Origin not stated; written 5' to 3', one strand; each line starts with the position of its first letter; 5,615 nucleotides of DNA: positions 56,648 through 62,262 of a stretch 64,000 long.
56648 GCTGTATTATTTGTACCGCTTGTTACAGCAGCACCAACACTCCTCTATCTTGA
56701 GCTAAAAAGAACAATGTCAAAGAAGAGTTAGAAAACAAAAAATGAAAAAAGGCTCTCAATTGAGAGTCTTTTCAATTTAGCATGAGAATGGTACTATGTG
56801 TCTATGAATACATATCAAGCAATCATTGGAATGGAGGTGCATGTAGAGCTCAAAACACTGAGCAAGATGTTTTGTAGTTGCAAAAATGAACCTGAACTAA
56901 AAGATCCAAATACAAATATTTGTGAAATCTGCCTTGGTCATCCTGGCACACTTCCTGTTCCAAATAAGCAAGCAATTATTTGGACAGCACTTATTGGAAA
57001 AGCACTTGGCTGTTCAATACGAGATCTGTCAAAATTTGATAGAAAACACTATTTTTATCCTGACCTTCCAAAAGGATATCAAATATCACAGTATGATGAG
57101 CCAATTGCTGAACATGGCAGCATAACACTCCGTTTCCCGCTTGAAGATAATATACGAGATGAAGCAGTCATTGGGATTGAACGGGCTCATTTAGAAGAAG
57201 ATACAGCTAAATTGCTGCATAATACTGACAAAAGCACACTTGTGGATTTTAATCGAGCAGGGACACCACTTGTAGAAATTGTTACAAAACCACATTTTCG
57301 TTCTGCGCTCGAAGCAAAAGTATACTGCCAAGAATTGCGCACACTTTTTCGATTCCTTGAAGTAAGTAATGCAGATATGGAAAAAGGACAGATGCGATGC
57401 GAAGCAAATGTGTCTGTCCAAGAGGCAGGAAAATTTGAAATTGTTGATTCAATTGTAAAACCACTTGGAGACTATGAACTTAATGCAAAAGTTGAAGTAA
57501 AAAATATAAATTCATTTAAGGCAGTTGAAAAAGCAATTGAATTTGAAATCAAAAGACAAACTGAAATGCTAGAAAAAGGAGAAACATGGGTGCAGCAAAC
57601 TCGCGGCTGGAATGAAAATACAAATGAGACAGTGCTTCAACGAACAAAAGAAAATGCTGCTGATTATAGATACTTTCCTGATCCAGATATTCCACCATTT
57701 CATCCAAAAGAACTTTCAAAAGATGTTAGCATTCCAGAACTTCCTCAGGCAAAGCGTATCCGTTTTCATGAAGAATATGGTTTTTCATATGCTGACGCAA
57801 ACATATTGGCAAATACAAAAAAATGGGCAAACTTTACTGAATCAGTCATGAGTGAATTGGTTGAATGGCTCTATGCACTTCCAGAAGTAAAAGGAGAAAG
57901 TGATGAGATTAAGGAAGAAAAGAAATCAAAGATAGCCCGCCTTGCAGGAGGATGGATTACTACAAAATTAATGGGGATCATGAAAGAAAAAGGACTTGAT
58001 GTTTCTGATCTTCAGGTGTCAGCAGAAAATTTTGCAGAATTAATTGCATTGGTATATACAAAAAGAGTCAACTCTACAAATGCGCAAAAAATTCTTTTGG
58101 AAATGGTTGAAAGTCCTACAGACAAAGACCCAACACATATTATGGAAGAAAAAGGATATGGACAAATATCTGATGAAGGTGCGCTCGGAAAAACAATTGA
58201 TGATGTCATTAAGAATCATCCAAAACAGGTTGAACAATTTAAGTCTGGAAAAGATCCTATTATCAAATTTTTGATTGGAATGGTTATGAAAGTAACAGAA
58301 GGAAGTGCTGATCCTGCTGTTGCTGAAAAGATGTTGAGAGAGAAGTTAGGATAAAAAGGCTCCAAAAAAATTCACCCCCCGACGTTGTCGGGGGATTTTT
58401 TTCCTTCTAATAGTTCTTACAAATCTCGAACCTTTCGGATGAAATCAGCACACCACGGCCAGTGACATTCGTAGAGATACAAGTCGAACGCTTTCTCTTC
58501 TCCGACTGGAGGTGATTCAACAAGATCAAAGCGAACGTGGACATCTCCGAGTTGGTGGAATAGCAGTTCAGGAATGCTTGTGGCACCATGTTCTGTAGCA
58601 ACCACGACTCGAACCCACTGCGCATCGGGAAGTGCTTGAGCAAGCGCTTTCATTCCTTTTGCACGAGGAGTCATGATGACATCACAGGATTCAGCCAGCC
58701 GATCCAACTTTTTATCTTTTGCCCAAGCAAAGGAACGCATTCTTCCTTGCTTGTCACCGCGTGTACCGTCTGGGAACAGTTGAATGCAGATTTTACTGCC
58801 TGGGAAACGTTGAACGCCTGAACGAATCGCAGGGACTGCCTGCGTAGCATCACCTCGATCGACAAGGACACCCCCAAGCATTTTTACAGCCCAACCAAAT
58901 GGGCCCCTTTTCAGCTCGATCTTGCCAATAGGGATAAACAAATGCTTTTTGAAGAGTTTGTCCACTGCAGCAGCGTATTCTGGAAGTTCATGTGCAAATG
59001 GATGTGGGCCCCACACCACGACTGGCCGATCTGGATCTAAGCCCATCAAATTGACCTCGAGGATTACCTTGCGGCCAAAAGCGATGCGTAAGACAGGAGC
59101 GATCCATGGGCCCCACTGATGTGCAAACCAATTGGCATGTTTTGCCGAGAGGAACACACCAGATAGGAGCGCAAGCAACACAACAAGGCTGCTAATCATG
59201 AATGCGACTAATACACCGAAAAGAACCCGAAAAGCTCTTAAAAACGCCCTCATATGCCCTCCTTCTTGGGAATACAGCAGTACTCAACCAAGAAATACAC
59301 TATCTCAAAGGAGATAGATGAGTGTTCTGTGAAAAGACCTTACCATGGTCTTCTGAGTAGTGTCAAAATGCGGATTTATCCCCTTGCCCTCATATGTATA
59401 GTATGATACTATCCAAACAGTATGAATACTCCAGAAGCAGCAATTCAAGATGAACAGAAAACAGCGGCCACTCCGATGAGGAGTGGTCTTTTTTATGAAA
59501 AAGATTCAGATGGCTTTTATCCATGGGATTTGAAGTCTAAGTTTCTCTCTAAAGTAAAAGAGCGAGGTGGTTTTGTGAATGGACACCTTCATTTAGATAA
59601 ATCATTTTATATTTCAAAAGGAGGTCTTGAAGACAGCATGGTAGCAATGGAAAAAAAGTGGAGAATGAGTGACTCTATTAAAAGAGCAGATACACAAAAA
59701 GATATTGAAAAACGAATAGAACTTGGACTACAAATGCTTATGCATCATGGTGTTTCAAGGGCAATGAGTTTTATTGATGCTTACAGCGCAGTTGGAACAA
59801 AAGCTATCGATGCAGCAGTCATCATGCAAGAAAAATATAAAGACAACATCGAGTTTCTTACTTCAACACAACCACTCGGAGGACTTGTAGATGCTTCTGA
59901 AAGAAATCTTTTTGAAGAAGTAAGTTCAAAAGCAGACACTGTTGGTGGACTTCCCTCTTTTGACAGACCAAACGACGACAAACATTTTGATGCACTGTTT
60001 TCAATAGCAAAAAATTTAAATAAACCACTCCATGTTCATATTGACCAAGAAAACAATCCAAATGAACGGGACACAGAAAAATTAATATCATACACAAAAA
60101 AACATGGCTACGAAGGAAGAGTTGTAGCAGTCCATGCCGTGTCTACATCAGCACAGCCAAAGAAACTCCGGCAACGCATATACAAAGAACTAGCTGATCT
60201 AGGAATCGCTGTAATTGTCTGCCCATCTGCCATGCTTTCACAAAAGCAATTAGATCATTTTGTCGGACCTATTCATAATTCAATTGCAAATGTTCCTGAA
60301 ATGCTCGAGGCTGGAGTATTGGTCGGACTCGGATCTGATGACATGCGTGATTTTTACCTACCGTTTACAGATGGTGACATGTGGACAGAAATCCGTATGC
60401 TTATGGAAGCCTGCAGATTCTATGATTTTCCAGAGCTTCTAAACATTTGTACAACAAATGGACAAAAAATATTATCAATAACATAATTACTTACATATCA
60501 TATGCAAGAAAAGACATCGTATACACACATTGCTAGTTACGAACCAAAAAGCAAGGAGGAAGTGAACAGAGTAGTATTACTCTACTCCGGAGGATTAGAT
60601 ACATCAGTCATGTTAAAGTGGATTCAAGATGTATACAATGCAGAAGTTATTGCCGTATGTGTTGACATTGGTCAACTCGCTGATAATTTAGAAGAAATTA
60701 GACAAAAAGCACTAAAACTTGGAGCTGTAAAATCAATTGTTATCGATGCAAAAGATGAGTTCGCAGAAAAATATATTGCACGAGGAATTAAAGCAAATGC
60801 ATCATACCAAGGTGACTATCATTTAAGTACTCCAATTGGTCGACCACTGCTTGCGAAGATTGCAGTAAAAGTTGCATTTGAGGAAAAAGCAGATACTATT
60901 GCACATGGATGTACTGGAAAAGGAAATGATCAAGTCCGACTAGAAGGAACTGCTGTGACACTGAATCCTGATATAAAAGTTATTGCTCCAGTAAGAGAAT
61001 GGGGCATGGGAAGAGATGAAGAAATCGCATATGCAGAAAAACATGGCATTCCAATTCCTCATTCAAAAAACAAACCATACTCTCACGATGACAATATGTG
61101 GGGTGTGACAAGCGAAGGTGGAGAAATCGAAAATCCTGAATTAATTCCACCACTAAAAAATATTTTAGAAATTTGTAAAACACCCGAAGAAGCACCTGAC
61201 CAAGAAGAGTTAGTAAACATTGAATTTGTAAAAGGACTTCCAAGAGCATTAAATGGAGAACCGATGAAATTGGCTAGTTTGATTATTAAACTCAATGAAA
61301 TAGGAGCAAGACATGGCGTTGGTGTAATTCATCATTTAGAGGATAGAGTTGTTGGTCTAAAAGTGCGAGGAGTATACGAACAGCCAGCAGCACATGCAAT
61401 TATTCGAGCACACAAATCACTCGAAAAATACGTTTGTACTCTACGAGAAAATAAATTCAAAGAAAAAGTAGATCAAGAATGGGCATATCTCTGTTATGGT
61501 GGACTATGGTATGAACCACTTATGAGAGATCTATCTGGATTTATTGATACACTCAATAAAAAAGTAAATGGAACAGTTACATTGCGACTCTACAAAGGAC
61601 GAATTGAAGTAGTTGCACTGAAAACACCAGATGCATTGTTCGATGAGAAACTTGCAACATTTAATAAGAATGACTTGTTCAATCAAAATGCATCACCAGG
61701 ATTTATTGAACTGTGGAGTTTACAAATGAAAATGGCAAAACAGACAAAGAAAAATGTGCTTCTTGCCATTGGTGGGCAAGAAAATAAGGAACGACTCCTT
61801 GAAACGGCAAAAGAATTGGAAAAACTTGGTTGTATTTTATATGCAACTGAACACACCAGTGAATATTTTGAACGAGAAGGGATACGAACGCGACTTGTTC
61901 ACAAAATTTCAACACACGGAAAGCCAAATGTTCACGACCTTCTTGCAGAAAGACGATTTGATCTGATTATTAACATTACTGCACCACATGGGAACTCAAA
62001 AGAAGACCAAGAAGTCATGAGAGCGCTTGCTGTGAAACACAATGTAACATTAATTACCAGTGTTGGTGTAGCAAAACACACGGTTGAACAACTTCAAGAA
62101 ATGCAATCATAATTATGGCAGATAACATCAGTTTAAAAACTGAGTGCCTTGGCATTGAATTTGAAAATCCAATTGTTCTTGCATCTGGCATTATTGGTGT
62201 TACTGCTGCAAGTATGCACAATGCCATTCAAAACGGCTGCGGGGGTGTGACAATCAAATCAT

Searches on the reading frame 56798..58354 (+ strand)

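Call 16: search_protein_families(library=ncbifam, proteins=[window:56798-58354:+], max_evalue=0.00001)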
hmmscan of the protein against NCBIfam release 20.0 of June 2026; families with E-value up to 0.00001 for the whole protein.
window:56798-58354:+ (518 aa): 9 families
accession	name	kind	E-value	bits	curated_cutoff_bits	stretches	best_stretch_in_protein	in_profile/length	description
NF004012.0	PRK05477.1-2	equivalog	1.3e-172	574.9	338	1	4-517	2-478/481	Asp-tRNA(Asn)/Glu-tRNA(Gln) amidotransferase subunit GatB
TIGR00133.1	gatB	equivalog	8.9e-156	519.1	314.8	1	4-517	2-480/481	Asp-tRNA(Asn)/Glu-tRNA(Gln) amidotransferase subunit GatB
NF004014.0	PRK05477.1-4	equivalog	6.1e-152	506.7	414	1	5-517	2-474/475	Asp-tRNA(Asn)/Glu-tRNA(Gln) amidotransferase subunit GatB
NF004015.0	PRK05477.1-5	equivalog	1.3e-135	452.7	628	1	4-518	13-487/488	Asp-tRNA(Asn)/Glu-tRNA(Gln) amidotransferase subunit GatB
NF004011.1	PRK05477.1-1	equivalog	3.2e-129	431.7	680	1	6-517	3-473/475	Asp-tRNA(Asn)/Glu-tRNA(Gln) amidotransferase subunit GatB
NF004013.0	PRK05477.1-3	equivalog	1.5e-128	429.4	653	1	3-517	14-499/501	Asp-tRNA(Asn)/Glu-tRNA(Gln) amidotransferase subunit GatB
NF003107.0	PRK04028.1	equivalog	1.4e-33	116.2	456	2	265-517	404-624/630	Glu-tRNA(Gln) amidotransferase subunit GatE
NF011291.0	PRK14703.1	equivalog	1.9e-24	86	681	1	376-518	632-768/769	glutamine--tRNA ligase/YqeY domain fusion protein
TIGR00134.1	gatE_arch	equivalog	9.2e-20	70.4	319.55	2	121-263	146-267/622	Glu-tRNA(Gln) amidotransferase subunit GatE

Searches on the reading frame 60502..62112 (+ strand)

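Call 16: search_protein_families(library=ncbifam, proteins=[window:60502-62112:+], max_evalue=0.00001)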
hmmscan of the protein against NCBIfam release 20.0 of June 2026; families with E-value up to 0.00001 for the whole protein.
window:60502-62112:+ (536 aa): 8 families
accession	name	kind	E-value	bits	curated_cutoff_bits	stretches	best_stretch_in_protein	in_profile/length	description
NF001770.0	PRK00509.1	equivalog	4.9e-155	516.5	334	1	19-416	2-398/401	argininosuccinate synthase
TIGR00032.1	argG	equivalog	1.5e-136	455.8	268.2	1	23-416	1-393/394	argininosuccinate synthase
NF010392.0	PRK13820.1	equivalog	2.5e-133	444.9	512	1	22-417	3-393/395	argininosuccinate synthase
NF003385.0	PRK04527.1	equivalog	3.5e-75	253.1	603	1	22-410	4-390/401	argininosuccinate synthase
NF038212.1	argG_rel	exception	1.5e-57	195.1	425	1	19-380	12-368/381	argininosuccinate synthase-related protein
NF003779.0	PRK05370.1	equivalog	4.6e-44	151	657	1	22-384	12-387/448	argininosuccinate synthase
NF003671.0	PRK05294.1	equivalog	1.3e-14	52.8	599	1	412-534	930-1049/1058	carbamoyl-phosphate synthase large subunit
TIGR01369.1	CPSaseII_lrg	equivalog_domain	1.7e-14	52.5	1027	1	407-529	929-1050/1052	carbamoyl-phosphate synthase (glutamine-hydrolyzing) large subunit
